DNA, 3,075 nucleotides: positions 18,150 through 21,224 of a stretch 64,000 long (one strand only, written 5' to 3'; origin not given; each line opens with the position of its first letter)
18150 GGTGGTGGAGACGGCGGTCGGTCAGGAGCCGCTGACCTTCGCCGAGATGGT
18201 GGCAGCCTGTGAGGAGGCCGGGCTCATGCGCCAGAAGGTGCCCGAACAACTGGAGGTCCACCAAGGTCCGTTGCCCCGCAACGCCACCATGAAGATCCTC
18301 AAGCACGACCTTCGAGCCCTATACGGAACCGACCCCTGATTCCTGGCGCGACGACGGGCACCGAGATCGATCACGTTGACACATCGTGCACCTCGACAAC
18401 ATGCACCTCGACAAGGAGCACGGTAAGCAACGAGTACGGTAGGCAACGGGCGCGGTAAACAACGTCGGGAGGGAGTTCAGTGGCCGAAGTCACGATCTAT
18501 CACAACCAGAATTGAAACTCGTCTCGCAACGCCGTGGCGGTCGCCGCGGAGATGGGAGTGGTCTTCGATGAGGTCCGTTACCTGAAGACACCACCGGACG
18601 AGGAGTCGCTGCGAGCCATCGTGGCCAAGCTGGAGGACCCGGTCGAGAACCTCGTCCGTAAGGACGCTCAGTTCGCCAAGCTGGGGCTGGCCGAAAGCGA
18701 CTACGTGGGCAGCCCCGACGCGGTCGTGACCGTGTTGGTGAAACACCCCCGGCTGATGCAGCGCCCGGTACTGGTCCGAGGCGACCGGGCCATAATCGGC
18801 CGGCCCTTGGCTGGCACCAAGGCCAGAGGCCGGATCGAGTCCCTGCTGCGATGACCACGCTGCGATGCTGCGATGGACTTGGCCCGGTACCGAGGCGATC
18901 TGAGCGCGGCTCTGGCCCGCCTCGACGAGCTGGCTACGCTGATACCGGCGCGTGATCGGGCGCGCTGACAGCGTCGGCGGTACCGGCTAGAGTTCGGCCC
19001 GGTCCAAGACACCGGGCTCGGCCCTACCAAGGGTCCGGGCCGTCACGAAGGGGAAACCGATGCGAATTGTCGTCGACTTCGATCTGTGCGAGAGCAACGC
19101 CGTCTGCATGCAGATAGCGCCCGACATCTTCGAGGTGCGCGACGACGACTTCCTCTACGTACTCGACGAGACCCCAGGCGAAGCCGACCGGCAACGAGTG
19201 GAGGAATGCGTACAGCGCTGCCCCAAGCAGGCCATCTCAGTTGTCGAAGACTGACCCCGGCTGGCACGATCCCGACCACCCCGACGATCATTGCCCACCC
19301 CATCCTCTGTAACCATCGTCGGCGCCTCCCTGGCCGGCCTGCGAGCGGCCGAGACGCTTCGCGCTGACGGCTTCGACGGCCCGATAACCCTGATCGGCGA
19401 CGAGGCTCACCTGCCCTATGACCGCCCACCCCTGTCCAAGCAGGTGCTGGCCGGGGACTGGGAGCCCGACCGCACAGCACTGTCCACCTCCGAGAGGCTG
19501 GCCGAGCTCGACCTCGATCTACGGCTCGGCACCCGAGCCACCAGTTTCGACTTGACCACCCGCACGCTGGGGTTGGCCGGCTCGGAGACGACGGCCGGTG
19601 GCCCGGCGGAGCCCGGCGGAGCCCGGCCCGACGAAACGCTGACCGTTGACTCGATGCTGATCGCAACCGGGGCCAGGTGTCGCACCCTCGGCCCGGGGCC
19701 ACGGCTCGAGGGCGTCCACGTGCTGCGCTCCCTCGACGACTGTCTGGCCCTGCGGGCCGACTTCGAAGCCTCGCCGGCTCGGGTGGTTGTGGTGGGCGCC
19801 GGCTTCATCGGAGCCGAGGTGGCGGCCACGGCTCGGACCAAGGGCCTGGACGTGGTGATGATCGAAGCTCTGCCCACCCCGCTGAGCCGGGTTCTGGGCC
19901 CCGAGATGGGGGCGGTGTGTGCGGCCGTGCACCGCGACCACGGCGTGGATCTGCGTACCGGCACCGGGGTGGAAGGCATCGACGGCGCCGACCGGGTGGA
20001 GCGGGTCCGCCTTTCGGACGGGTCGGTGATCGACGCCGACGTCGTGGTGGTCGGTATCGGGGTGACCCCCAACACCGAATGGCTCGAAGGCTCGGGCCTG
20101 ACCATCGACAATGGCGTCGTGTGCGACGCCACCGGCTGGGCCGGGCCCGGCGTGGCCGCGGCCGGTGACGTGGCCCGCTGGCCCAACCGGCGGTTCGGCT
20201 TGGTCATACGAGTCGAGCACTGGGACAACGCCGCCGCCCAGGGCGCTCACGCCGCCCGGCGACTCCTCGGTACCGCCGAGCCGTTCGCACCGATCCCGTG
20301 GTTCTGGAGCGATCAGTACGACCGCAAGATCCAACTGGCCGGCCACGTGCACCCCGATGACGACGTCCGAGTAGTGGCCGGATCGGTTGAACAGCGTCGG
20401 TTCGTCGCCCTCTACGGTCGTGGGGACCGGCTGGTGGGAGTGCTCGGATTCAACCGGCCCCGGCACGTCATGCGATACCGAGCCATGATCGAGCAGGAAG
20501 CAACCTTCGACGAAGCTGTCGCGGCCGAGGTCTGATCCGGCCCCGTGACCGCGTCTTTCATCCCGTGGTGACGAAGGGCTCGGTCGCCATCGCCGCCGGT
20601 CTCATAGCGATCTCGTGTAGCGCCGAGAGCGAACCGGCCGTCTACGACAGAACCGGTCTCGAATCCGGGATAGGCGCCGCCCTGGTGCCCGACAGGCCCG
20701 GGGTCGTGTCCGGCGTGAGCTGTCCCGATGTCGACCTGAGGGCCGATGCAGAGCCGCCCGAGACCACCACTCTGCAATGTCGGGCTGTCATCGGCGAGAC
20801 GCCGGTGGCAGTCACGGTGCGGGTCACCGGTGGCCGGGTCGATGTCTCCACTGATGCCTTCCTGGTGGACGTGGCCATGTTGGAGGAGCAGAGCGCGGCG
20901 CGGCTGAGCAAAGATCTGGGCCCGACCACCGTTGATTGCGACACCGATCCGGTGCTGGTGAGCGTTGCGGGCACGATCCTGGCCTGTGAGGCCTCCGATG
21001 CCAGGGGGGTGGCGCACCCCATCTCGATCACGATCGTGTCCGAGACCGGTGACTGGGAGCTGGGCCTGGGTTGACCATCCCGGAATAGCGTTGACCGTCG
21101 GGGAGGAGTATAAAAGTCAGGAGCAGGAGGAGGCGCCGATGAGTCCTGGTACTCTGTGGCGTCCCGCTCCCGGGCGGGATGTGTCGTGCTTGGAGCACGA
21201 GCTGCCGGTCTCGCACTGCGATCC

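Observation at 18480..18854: ArsC-family gene with in-frame TGA exactly replacing the catalytic cysteine: candidate selenoprotein (or very recent pseudogene)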

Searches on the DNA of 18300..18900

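Call 73: search_rna_families(source=window, start=18300, end=18900, threshold=evalue, max_evalue=1)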
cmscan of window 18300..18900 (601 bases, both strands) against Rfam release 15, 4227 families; matches with E-value up to 1: 0.
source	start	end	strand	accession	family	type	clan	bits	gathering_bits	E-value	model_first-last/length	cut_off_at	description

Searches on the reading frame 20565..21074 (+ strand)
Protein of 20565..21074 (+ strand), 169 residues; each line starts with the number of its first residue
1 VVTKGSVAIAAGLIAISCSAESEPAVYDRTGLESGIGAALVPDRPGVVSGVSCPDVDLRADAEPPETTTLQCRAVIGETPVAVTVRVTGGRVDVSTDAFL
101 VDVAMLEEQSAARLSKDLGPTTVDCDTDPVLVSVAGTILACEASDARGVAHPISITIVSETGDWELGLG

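Call 22: search_protein_families(library=pfam, proteins=[window:20565-21074:+], max_evalue=0.00001)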
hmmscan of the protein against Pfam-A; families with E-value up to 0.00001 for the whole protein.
window:20565-21074:+ (169 aa): 1 family
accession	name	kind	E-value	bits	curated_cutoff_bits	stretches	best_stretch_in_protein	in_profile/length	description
PF14230.11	DUF4333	-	3.3e-11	43.7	27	1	15-89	3-75/78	Domain of unknown function (DUF4333)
